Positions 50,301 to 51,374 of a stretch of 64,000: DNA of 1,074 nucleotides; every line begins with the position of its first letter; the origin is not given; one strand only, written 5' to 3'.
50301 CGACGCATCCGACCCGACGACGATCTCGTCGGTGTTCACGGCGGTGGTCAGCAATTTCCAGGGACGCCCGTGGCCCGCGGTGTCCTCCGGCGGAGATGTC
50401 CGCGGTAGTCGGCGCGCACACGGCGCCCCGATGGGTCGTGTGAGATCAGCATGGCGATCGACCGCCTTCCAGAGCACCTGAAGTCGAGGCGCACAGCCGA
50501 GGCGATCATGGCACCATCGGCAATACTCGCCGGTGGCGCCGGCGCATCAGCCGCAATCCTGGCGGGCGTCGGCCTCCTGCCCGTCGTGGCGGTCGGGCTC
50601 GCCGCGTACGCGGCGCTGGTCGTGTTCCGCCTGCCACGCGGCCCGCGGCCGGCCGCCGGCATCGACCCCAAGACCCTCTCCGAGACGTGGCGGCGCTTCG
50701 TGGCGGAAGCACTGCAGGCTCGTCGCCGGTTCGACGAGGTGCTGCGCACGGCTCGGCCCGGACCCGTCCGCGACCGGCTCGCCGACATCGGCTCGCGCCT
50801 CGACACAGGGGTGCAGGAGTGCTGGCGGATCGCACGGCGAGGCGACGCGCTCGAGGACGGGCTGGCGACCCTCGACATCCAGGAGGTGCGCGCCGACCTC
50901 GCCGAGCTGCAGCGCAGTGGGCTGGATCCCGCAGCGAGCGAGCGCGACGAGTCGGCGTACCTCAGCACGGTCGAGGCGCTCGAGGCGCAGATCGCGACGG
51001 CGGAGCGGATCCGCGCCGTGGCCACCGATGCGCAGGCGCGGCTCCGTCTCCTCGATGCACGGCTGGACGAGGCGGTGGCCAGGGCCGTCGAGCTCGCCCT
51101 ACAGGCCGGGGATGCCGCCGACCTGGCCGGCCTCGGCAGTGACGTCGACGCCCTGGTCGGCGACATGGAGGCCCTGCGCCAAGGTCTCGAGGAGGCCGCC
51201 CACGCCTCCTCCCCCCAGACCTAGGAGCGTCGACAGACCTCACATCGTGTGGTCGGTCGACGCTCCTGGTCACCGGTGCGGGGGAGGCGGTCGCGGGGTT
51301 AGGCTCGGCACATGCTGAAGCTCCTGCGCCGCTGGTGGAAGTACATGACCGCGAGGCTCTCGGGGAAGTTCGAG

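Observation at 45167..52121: PspA embedded in a cluster with a CbxX/SpoVK-type AAA+ ATPase, two SBP-like proteins (one with VWA) and a coiled-coil membrane protein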

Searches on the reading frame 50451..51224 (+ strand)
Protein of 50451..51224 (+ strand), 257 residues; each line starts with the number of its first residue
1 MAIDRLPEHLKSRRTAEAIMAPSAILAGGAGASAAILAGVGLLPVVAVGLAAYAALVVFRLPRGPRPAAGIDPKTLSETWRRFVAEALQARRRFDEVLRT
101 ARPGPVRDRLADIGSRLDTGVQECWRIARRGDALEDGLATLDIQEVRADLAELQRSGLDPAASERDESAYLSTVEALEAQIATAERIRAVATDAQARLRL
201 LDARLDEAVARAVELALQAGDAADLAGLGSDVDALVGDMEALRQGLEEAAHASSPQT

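Call 8: search_protein_families(library=pfam, proteins=[window:50451-51224:+], max_evalue=0.01)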
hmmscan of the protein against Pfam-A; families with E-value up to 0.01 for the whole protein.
window:50451-51224:+ (257 aa): 0 families

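Call 11: search_protein_families(library=ncbifam, proteins=[window:50451-51224:+], max_evalue=0.01)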
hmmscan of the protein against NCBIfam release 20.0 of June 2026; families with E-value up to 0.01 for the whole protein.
window:50451-51224:+ (257 aa): 0 families

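Call 17: find_homologous_proteins(query=window:50451-51221:+)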
Query window:50451-51221:+ (257 aa): 853 proteins with E <= 0.001 among 8000 candidates; the best 120 are listed.
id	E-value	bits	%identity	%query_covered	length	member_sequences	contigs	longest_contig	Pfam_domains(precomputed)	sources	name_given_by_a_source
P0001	2.6e-137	474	100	93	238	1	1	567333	-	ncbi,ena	-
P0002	1.2e-129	449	87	99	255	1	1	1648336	-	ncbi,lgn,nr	ncbi:MAG: hypothetical protein M5T61_08470 [Acidimicrobiia bacterium]|nr:hypothetical protein [Acidi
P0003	1.4e-124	432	84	100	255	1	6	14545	-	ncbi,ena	-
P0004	9.3e-122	423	83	99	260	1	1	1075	-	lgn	-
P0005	5.7e-121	420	83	98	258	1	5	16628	-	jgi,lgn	-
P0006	4.7e-116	404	79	99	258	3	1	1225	-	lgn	-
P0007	5.7e-109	381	81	92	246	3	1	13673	-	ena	-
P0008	2.8e-103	363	79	93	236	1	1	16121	-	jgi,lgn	-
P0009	2.6e-92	327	66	99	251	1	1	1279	-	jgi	jgi:hypothetical protein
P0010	5.5e-90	319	68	98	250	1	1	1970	-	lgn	-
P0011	1.4e-89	318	64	98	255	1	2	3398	-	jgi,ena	jgi:hypothetical protein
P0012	8.4e-88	312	65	96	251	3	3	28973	-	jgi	jgi:hypothetical protein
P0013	2.9e-87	310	63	97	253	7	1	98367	-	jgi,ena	jgi:hypothetical protein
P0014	6.2e-87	309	62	98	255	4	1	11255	-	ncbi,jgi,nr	ncbi:MAG: hypothetical protein SGJ13_11650 [Actinomycetota bacterium]|nr:hypothetical protein [Actin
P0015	4.6e-86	306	62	98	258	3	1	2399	-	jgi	jgi:hypothetical protein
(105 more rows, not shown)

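Call 20: find_related_loci(query=A1, collection=genome_contigs, flank=10000)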
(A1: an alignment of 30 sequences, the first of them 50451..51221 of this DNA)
Query A1 (257 aa) in genome_contigs; peptide patterns used: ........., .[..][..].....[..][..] (x = any residue, [..] = any of these).
550 stretches matched a pattern; 112 encode a relative of the query (tblastn E <= 1e-3); the best 80 are kept; 80 distinct loci.
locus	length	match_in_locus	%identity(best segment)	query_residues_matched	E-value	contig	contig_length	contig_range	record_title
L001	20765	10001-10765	86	1-255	7e-127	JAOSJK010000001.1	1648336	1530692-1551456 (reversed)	MAG: Acidimicrobiia bacterium isolate FR_1 FR-Acidimicrobiia-1_s1, whole genome shotgun sequence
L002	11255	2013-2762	62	1-253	5e-93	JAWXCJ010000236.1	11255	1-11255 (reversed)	MAG: Actinomycetota bacterium isolate P2IB.169 k99_785873, whole genome shotgun sequence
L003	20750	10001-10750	63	1-253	3e-88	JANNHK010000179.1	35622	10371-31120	MAG: Actinomycetes bacterium isolate SOY_6_C_metabat_267 SOY_6_C_k141_4276740, whole genome shotgun sequence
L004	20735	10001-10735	64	1-248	2e-83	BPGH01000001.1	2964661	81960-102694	MAG: Acidimicrobiia bacterium KatS3mg009 DNA, contig_6993, whole genome shotgun sequence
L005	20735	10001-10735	63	1-248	2e-82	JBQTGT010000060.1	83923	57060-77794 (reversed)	MAG: Actinomycetota bacterium isolate SAR205 c_000000395585, whole genome shotgun sequence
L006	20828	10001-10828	52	3-257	1e-72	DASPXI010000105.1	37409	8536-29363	MAG TPA_asm: Acidimicrobiia bacterium isolate SMAG_U11563 k141_379858, whole genome shotgun sequence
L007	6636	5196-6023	51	3-257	5e-72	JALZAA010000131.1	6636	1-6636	MAG: Actinomycetota bacterium isolate KAP bin79 SD1490-92_k127_261778, whole genome shotgun sequence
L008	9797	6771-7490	52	3-248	6e-71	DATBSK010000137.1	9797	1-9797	MAG TPA_asm: Acidimicrobiia bacterium isolate SMAG_U4155 k141_359180, whole genome shotgun sequence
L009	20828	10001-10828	51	3-257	4e-70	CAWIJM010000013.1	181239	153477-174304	MAG: uncultured Actinomycetes bacterium isolate MFD04944.bin.2.40 genome assembly, contig: contig_36353, whole genome sh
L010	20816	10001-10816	52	3-253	7e-70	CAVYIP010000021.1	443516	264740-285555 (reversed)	MAG: uncultured Actinomycetes bacterium isolate MFD05088.bin.2.106 genome assembly, contig: contig_8385, whole genome sh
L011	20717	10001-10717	53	3-248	5e-70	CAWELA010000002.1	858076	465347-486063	MAG: uncultured Acidimicrobiia bacterium isolate MFD05684.bin.2.108 genome assembly, contig: contig_31382, whole genome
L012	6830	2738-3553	51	3-253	1e-69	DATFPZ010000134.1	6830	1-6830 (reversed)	MAG TPA_asm: Acidimicrobiia bacterium isolate SMAG_U9316 k141_811444, whole genome shotgun sequence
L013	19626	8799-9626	48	3-257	1e-69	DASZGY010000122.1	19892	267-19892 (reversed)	MAG TPA_asm: Acidimicrobiia bacterium isolate SMAG_U6561 k141_2717961, whole genome shotgun sequence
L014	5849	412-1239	50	3-257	4e-69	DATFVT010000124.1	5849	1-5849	MAG TPA_asm: Acidimicrobiia bacterium isolate SMAG_U9471 k141_12817528, whole genome shotgun sequence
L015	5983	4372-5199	48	3-257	4e-69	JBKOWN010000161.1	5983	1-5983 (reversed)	MAG: Actinomycetota bacterium isolate GM_EKS_MAG_00015 GM_EKS_000001132954, whole genome shotgun sequence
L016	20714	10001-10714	54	2-248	4e-68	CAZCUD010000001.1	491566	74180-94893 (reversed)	MAG TPA_asm: uncultured Bifidobacteriaceae bacterium isolate binchicken_co179_372 genome assembly, contig: NODE_49_lengt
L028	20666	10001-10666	56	16-248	3e-62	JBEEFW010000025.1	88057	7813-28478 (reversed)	MAG: Acidimicrobiaceae bacterium isolate BP_92 scaffold_2385955, whole genome shotgun sequence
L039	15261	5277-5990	54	5-248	3e-59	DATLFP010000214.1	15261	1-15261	MAG TPA_asm: Acidimicrobiales bacterium isolate SMAG_U13591 k141_15188, whole genome shotgun sequence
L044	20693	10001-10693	51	15-252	2e-58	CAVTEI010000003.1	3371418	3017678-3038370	MAG: uncultured Acidimicrobiales bacterium isolate MFD00962.bin.2.274 genome assembly, contig: contig_19309, whole genom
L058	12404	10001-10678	53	12-248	3e-55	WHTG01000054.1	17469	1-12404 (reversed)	MAG: Nitriliruptorales bacterium isolate Dino_bin30 k141_584921_length_17469_cov_25.0000, whole genome shotgun sequence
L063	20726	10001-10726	48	5-249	7e-52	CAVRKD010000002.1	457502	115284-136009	MAG: uncultured Actinomycetes bacterium isolate MFD01275.bin.1.251 genome assembly, contig: contig_12706, whole genome s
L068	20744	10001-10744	46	5-255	5e-51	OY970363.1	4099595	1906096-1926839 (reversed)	MAG: uncultured Actinomycetes bacterium isolate MFD04212.bin.c.7 genome assembly, chromosome: 1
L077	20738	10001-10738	48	3-251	1e-48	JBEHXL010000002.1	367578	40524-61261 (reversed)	MAG: Actinomycetota bacterium isolate ES1.bin.66 NODE_32_length_367578_cov_18.516560, whole genome shotgun sequence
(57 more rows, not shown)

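Call 25: find_encoding_contigs(protein=P0001, flank=10000, max_places=2)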
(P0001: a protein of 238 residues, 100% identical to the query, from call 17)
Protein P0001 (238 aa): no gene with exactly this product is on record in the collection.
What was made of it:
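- Tried and rejected: The exact-sequence look-up of the annotated 238-aa g5 failed (call 25).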

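Call 28: search_protein_families(library=pfam, alignment_id=A1, max_evalue=1)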
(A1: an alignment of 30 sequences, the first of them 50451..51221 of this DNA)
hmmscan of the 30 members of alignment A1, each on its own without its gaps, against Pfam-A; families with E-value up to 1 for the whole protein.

A. member 1, window:50451-51221:+ (257 aa): 2 families
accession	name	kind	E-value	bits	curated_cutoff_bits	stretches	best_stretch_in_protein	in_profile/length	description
PF13663.11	DUF4148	-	0.068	14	27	1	145-164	40-58/62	Domain of unknown function (DUF4148)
PF04513.17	Baculo_PEP_C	-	0.16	12.5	38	0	173-246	39-108/140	Baculovirus polyhedron envelope protein, PEP, C terminus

B. families by the number of members that match (of 30 scanned): 33 families (the first 25 are shown)
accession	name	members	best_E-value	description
PF16326.10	ABC_tran_CTD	13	0.042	ABC transporter C-terminal domain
PF04513.17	Baculo_PEP_C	5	0.012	Baculovirus polyhedron envelope protein, PEP, C terminus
PF16925.10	TetR_C_13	3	0.01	Tetracyclin repressor-like, C-terminal domain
PF14197.11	Cep57_CLD_2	3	0.034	Centrosome localisation domain of PPC89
PF05667.16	CCDC22_CC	3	0.049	CCDC22 protein coiled-coil region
PF07197.17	DUF1409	3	0.16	Protein of unknown function (DUF1409)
PF22219.1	DUF3829_2nd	2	0.03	DUF3829-like, C-terminal domain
PF16740.10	SKA2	2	0.11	Spindle and kinetochore-associated protein 2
PF00873.25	ACR_tran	2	0.22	AcrB/AcrD/AcrF family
PF13796.11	Sensor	1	0.01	Putative sensor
PF04632.18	FUSC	1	0.015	Fusaric acid resistance protein family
PF19706.4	DUF6203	1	0.029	Family of unknown function (DUF6203)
PF11172.13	DUF2959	1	0.031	Protein of unknown function (DUF2959)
PF19220.6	Rod_CreS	1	0.033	Crescentin, rod domain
PF05384.16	DegS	1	0.042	Sensor protein DegS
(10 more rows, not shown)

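Call 39: predict_structure(alignment_id=A1)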
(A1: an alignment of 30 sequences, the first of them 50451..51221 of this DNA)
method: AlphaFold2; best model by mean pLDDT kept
length: 257 residues; sequences in the alignment: 30
mean_pLDDT: 84.2   pTM: 0.67
mean pLDDT of the five models: 84.2, 84.0, 82.4, 80.3, 78.5
residues with pLDDT >= 90: 144; 70-90: 63; 50-70: 48; < 50: 2
segments of 3 or more residues with pLDDT < 50: none
pLDDT, mean of each block of 10 residues (from residue 1): 55 58 63 65 75 74 61 93 94 93 91 92 94 91 94 95 96 96 92 93 92 87 88 91 89 72
secondary structure, 60 per line:
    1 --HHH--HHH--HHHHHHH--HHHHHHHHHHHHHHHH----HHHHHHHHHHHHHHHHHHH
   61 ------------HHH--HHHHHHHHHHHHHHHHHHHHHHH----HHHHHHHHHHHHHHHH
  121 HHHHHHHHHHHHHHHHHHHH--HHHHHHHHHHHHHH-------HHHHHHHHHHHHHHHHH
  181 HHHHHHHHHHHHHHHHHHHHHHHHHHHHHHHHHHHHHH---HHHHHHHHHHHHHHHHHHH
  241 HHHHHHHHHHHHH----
elements in order: H13-19 H22-37 H42-60 H78-100 H105-140 H143-156 H164-218 H222-253
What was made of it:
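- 50451..51224 (+): g5: a 257-aa protein of an unannotated family. It has a conserved N-terminal cytoplasmic motif (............), a TM hairpin (aa 19-63) and a cytoplasmic helical bundle (aa 78-253). AlphaFold2 pLDDT is 84 (call 39).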

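Call 46: fold_search(model_id=the predicted structure, library=pdb)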
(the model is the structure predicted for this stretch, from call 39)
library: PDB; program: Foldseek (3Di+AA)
matches with E <= 10: 703; with E <= 0.001: 0
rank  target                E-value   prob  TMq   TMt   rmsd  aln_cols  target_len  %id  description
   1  5vju                  5.1e-02  0.95  0.28  0.35  14.2       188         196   14  De Novo Photosynthetic Reaction Center Protein Variant Equipped with His-Tyr H-bond, Heme B, and Cd(II) ions (released 2018-04-25)
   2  6n4n_C                5.3e-02  0.66  0.17  0.23  25.1       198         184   19  Crystal structure of the designed protein DNCR2/danoprevir/NS3a complex (released 2019-09-11)
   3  6n4n_F                9.1e-02  0.44  0.15  0.19  25.6       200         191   18  Crystal structure of the designed protein DNCR2/danoprevir/NS3a complex (released 2019-09-11)
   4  9k81_A                9.5e-02  0.23  0.12  0.18  22.9       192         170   16  Cryo-EM structure of designed zinc-induced filament Fiber-n7-Zn1-HEHE-74 (released 2025-10-29)
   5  8d9p                  1.1e-01  0.89  0.27  0.34  12.7       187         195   13  De Novo Photosynthetic Reaction Center Protein Equipped with Heme B and Mn(II) cations (released 2022-09-28)
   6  5cwi                  1.1e-01  0.77  0.24  0.26  25.0       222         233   14  Crystal structure of de novo designed helical repeat protein DHR18 (released 2015-12-16)
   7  3plt_B                1.2e-01  0.69  0.26  0.31  18.8       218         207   15  Crystal structure of Lsp1 from Saccharomyces cerevisiae (released 2011-06-22)
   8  7unj_B                1.3e-01  0.28  0.15  0.17  24.4       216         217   14  De novo designed chlorophyll dimer protein with Zn pheophorbide a methyl ester matching geometry of purple bacterial s (released 2023-04-19)
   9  5vjs                  1.5e-01  0.84  0.27  0.34  14.2       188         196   13  De Novo Photosynthetic Reaction Center Protein Equipped with Heme B, a synthetic Zn porphyrin, and Zn(II) cations (released 2018-04-25)
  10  9fed                  1.6e-01  0.97  0.34  0.43   8.4       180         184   13  Single-chain chimeric protein mimicking the interaction between HR1 and HR2 in HIV gp41 (released 2025-05-28)
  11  8d9o                  1.6e-01  0.72  0.21  0.28  14.8       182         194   14  De Novo Photosynthetic Reaction Center Protein in Apo-State (released 2022-09-28)
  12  8qb7_A                2.2e-01  0.66  0.28  0.27  11.8       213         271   12  Pil1 in native eisosome lattice bound to plasma membrane microdomain (released 2024-07-24)
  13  5h6i_B                2.7e-01  0.33  0.16  0.19  23.4       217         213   12  Crystal Structure of GBS CAMP Factor (released 2017-11-22)
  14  7unj_A                2.7e-01  0.20  0.15  0.17  24.3       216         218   14  De novo designed chlorophyll dimer protein with Zn pheophorbide a methyl ester matching geometry of purple bacterial s (released 2023-04-19)
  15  1r0d_B                2.8e-01  0.30  0.18  0.23  19.4       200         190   14  HIP1R THATCH DOMAIN CORE (released 2004-07-06)
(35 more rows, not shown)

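Call 54: search_solved_structures(query=A1, max_evalue=10)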
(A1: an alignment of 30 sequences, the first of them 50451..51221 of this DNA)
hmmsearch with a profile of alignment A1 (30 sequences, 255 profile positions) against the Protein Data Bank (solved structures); distinct sequences matched with E-value up to 10: 15.
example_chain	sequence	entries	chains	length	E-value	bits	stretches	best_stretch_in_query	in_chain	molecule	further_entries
9r1k_A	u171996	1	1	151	0.16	14.5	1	107-160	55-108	sc-apCC-4-A7F-1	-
9r1j_A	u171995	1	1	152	0.31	13.6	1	105-161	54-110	sc-apCC-4-NR-1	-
8a3k_UNK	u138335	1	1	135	0.39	13.3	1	107-169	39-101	sc-apCC-4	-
9r1m_A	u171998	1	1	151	0.71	12.4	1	107-166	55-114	sc-apCC-4-LMF-1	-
9r1l_A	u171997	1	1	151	0.87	12.1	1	106-162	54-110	sc-apCC-4-SN38-1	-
4kps_B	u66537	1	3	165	1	11.9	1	106-161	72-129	Hemagglutinin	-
4kpq_B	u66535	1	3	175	1.1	11.7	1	106-161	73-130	Hemagglutinin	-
6uhi_A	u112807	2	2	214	1.2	11.7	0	108-145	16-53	Ryanodine receptor 1 chimera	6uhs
4f23_A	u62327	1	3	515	1.4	11.5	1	106-160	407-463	Hemagglutinin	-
4fiu_A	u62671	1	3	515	1.4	11.5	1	106-160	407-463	hemagglutinin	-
9azb_A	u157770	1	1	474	2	11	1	73-140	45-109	Aminotransferase, class V/Cysteine desulfurase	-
9aza_A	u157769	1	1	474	2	11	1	73-140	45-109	Aminotransferase, class V/Cysteine desulfurase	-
3ibg_A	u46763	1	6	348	2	10.9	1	226-249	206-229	ATPase, subunit of the Get complex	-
8dl5_A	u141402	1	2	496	2.1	10.9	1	73-140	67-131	Aminotransferase, class V/Cysteine desulfurase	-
9r1n_A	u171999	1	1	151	3.7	10.1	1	107-167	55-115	sc-apCC-4-DPH-2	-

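Call 63: search_protein_families(library=pfam, proteins=[L039:6026-7639:+, L016:10801-12099:+, L028:9144-9959:+], max_evalue=0.01)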
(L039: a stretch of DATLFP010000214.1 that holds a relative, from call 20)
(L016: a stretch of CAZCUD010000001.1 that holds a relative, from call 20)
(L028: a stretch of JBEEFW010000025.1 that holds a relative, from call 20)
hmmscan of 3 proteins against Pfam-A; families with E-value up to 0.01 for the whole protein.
L039:6026-7639:+ (537 aa): 2 families
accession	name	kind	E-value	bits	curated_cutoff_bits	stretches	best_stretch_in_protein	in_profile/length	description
PF03023.19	MurJ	-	1.9e-85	287.6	27.4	1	45-491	1-435/451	Lipid II flippase MurJ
PF13440.11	Polysacc_synt_3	-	7.6e-09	35.7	23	1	219-363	144-283/293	Polysaccharide biosynthesis protein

L016:10801-12099:+ (432 aa): 8 families
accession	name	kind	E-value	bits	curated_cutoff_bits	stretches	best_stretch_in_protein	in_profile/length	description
PF02353.26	CMAS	-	3e-97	325.6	27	1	138-414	1-273/273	Mycolic acid cyclopropane synthetase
PF13649.12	Methyltransf_25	-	4.7e-15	56.5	27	1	204-298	2-97/97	Methyltransferase domain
PF13489.12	Methyltransf_23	-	2e-14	54.1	27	1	195-355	16-163/164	Methyltransferase domain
PF08241.18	Methyltransf_11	-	1.1e-13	52.1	21.2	1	204-301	1-94/95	Methyltransferase domain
PF08242.18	Methyltransf_12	-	1.4e-13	51.8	30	1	204-300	1-98/98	Methyltransferase domain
PF13847.12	Methyltransf_31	-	4.1e-07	30.2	27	1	199-303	3-110/145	Methyltransferase domain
PF01135.25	PCMT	-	0.00029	21.1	20.3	1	192-270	66-147/210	Protein-L-isoaspartate(D-aspartate) O-methyltransferase (PCMT)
PF08123.19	DOT1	-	0.0034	17.4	23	1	192-242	35-86/205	Histone methylation protein DOT1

L028:9144-9959:+ (271 aa): 2 families
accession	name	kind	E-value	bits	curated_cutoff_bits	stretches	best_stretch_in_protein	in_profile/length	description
PF00378.25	ECH_1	-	7e-50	170.1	27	1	11-265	3-248/251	Enoyl-CoA hydratase/isomerase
PF16113.10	ECH_2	-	1.4e-24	87.6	27.2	1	15-258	2-239/335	Enoyl-CoA hydratase/isomerase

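Call 68: search_protein_representatives(alignment_id=A1)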
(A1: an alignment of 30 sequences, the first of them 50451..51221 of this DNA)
Query: 30 sequences, 255 profile positions. Proteins with E-value up to 0.001 (for the whole library): 1063; up to 1e-10: 753; up to 1e-30: 319. The best 150 are listed.
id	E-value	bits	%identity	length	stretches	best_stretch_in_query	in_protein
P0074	8.1e-112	389.1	-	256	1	2-254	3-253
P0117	4.1e-105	367.2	-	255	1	1-254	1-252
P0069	2.8e-101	354.6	-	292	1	2-252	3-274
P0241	1.9e-87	309.3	-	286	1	2-251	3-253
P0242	3.5e-87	308.4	-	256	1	1-253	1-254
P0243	3.4e-86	305.1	-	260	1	4-251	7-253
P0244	2.1e-84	299.3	-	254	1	8-250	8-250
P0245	7.4e-82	290.9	-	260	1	6-252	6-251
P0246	1.0e-81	290.5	-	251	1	2-250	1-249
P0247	1.1e-79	283.8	-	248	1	8-249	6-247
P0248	5.1e-79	281.6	-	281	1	15-251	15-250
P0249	1.5e-78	280.1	-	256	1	3-249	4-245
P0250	5.9e-77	274.9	-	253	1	2-252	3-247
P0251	2.6e-76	272.7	-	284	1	4-248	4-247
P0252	1.3e-75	270.5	-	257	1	23-250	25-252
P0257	1.1e-74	267.5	-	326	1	9-252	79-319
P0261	1.2e-73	264.0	-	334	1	4-252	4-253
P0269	9.0e-70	251.3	-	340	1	8-253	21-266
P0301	2.6e-59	217.0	-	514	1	7-250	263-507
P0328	6.3e-56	206.0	-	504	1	8-247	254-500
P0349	5.0e-53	196.5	-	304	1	16-251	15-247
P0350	5.0e-53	196.5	-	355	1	12-252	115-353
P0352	9.5e-53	195.6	-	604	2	64-252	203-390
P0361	7.0e-52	192.7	-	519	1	12-250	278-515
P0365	1.3e-51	191.9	-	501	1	15-248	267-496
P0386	1.0e-47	179.1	-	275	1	8-250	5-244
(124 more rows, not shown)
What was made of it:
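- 50451..51224 (+): The family has 1063 cluster representatives at E<=1e-3 (call 68).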

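Call 69: search_protein_families(library=pfam, proteins=[P0301, P0328, P0361, P0365, P0352, P0350, P0257, P0269, P0261], max_evalue=0.01)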
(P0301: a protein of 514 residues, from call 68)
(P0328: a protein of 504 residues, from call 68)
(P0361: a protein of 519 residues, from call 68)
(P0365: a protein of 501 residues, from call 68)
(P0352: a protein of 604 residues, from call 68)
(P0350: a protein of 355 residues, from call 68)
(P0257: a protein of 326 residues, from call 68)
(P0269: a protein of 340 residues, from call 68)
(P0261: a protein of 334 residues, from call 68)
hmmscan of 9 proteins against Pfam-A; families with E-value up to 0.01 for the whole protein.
P0301 (514 aa): 1 family
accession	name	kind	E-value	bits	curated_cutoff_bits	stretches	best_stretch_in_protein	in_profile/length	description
PF02342.23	TerD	-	2.8e-12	47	25.3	1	3-164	5-185/187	TerD domain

P0328 (504 aa): 1 family
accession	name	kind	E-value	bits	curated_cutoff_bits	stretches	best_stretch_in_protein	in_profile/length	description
PF02342.23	TerD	-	1.5e-08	34.7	25.3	1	3-164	5-184/187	TerD domain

P0361 (519 aa): 2 families
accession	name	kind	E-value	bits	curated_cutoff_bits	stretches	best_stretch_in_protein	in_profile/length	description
PF03704.23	BTAD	-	6.8e-37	127.5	22.1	1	91-233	1-145/146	Bacterial transcriptional activator domain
PF00486.34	Trans_reg_C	-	6e-08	33.1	26.2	1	22-75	8-60/77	Transcriptional regulatory protein, C terminal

P0365 (501 aa): 4 families
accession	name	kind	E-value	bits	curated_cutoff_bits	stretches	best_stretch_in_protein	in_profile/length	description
PF00069.31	Pkinase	-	2.3e-28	99.8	31.7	1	11-205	1-198/263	Protein kinase domain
PF07714.23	PK_Tyr_Ser-Thr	-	5.3e-17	62.4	23.1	1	13-207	3-208/258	Protein tyrosine and serine/threonine kinase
PF03109.22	ABC1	-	1e-05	25.3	22.9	1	82-160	142-215/244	ABC1 atypical kinase-like domain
PF01636.29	APH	-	0.0042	17.3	23.2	1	119-159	154-197/239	Phosphotransferase enzyme family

P0352 (604 aa): 0 families

P0350 (355 aa): 1 family
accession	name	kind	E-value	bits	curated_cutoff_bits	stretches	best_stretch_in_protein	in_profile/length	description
PF03704.23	BTAD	-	3.9e-25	89.4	22.1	1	1-81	65-145/146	Bacterial transcriptional activator domain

P0257 (326 aa): 1 family
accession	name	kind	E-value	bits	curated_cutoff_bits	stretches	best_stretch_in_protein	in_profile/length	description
PF04513.17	Baculo_PEP_C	-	0.0019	18.7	38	0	233-314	35-119/140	Baculovirus polyhedron envelope protein, PEP, C terminus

P0269 (340 aa): 0 families

P0261 (334 aa): 0 families
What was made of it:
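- It is fused to Pkinase, wHTH+BTAD or TerD (call 69).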

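Call 70: find_encoding_contigs(protein=P0301, flank=8000, max_places=3)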
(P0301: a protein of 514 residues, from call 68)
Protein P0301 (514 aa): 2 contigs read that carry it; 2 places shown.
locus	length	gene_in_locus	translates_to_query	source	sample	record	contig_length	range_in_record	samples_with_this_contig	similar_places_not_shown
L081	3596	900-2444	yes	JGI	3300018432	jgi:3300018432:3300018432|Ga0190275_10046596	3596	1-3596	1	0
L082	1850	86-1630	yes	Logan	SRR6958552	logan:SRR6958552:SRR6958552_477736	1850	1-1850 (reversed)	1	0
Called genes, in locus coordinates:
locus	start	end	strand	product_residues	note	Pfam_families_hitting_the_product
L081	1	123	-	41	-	?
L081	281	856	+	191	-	PF02342:TerD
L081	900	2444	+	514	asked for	PF02342:TerD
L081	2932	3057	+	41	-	PF08281:Sigma70_r4_2 (faint)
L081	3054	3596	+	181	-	?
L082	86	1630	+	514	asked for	PF02342:TerD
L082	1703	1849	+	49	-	?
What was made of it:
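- g5 is fused to TerD and lies next to a second TerD gene (calls 69, 70).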
